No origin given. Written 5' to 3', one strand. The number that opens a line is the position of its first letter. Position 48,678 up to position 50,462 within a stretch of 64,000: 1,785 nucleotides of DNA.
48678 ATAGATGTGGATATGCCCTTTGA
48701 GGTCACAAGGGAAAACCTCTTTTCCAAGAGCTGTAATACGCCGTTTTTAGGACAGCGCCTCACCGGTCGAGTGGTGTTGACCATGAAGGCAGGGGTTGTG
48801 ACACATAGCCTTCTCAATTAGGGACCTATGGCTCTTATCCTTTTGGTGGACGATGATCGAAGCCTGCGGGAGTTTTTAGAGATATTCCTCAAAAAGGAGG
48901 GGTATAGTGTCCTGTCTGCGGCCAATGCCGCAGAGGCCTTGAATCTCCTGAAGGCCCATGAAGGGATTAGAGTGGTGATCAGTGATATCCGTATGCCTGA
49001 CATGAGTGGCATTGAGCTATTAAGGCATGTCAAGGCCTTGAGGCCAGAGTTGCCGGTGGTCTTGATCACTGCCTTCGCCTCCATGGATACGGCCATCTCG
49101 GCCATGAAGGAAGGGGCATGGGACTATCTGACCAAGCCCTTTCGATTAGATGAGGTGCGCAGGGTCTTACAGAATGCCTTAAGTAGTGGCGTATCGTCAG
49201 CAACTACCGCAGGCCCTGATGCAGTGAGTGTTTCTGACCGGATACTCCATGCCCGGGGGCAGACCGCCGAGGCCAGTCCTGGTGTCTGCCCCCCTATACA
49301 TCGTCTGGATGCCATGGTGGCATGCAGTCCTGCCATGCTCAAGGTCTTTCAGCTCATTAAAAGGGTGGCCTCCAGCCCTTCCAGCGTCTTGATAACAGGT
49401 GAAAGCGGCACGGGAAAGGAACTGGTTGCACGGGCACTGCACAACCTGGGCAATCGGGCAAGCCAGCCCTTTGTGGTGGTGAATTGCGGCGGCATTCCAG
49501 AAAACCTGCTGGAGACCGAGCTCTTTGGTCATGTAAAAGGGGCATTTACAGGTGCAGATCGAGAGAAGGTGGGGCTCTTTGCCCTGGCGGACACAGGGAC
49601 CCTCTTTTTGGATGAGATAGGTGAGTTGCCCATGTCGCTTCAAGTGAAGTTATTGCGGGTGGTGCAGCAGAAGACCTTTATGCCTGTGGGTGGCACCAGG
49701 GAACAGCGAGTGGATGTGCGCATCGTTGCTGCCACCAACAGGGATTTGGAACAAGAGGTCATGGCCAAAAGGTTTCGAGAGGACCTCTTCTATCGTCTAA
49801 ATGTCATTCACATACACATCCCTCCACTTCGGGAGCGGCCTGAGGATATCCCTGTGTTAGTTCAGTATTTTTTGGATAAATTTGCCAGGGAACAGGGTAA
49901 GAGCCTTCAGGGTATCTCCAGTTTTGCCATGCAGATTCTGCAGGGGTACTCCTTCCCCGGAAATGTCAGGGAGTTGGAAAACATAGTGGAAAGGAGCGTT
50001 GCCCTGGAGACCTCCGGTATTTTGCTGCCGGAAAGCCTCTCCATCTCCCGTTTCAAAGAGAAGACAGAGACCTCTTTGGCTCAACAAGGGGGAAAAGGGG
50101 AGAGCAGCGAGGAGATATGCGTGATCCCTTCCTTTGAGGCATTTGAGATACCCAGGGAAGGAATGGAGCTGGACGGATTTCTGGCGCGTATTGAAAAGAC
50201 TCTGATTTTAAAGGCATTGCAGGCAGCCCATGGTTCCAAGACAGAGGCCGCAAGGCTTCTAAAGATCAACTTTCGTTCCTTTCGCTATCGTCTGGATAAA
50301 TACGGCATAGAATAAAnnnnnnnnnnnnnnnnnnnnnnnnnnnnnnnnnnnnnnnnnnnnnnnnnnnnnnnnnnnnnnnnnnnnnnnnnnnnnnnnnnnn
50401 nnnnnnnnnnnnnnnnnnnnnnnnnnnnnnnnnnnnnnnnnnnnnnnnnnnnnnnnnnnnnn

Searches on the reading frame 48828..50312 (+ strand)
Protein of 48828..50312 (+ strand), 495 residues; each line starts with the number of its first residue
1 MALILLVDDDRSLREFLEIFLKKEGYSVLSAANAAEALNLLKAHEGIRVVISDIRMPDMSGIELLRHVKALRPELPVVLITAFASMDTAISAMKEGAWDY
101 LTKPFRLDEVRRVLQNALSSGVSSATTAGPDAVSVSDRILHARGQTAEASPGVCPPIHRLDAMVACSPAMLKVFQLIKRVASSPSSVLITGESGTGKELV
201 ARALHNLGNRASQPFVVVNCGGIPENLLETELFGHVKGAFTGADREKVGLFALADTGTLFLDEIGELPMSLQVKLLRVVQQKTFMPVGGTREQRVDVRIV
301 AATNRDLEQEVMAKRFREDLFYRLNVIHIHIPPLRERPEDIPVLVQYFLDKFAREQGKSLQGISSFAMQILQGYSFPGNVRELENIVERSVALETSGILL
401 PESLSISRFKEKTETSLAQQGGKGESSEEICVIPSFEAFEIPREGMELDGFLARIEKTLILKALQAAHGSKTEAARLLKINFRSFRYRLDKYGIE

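Call 32: search_protein_families(library=ncbifam, proteins=[window:48828-50312:+], max_evalue=1e-15)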
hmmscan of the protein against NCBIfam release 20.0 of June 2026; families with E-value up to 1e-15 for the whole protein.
window:48828-50312:+ (495 aa): 52 families (the best 25 are shown)
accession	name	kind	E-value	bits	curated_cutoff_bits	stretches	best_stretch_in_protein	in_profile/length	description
TIGR01818.1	ntrC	equivalog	3.8e-135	451.2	558.6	2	131-486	105-457/463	nitrogen regulation protein NR(I)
NF008469.0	PRK11361.1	equivalog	1.6e-132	442.5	714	1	3-495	6-457/461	acetoacetate metabolism transcriptional regulator AtoC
NF008176.1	PRK10923.1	equivalog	9.8e-114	380.5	620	2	134-495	113-469/469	nitrogen regulation protein NR(I)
NF007689.0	PRK10365.1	equivalog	2.1e-113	379.4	760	1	4-483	8-433/441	sigma-54-dependent response regulator transcription factor ZraR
NF011695.0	PRK15115.1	equivalog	8.9e-113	377.4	763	2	161-404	135-377/445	two-component system response regulator GlrR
TIGR01817.1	nifA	equivalog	2.1e-109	366.7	528.85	1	160-495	195-530/534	nif-specific transcriptional activator NifA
TIGR02915.1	PEP_resp_reg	equivalog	6.1e-109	364.8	502.6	1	4-415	1-393/445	PEP-CTERM-box response regulator transcription factor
NF041946.1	LuxO_transreg_Vib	equivalog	7e-107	358.1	800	1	7-485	2-453/463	quorum-sensing sigma-54 dependent transcriptional regulator LuxO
NF051870.1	NAssimRespRegNtrX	equivalog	4.8e-102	342.2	600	2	161-440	139-411/452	nitrogen assimilation response regulator NtrX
NF050807.1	TransRegFlbDCaul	equivalog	7.8e-102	341.4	750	1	162-493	119-439/454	sigma-54-dependent transcriptional regulator FlbD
NF041552.1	TF_PrdR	equivalog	2.5e-100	336.5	795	1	162-493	268-577/577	sigma-54 dependent transcriptional regulator PrdR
NF038308.1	RNA_repair_RtcR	equivalog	2.1e-99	333.8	650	1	165-493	184-517/530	RNA repair transcriptional activator RtcR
NF003451.0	PRK05022.1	equivalog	4.4e-98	329.2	476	1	159-481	188-497/512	nitric oxide reductase transcriptional regulator NorR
NF049963.1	RespRegFlgRCampy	domain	3e-92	309.7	750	1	161-412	134-385/429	fla regulon two-component system response regulator FlgR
NF011958.0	PRK15429.1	equivalog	2.4e-86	290.9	830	1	163-421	381-639/692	formate hydrogenlyase transcriptional activator FlhA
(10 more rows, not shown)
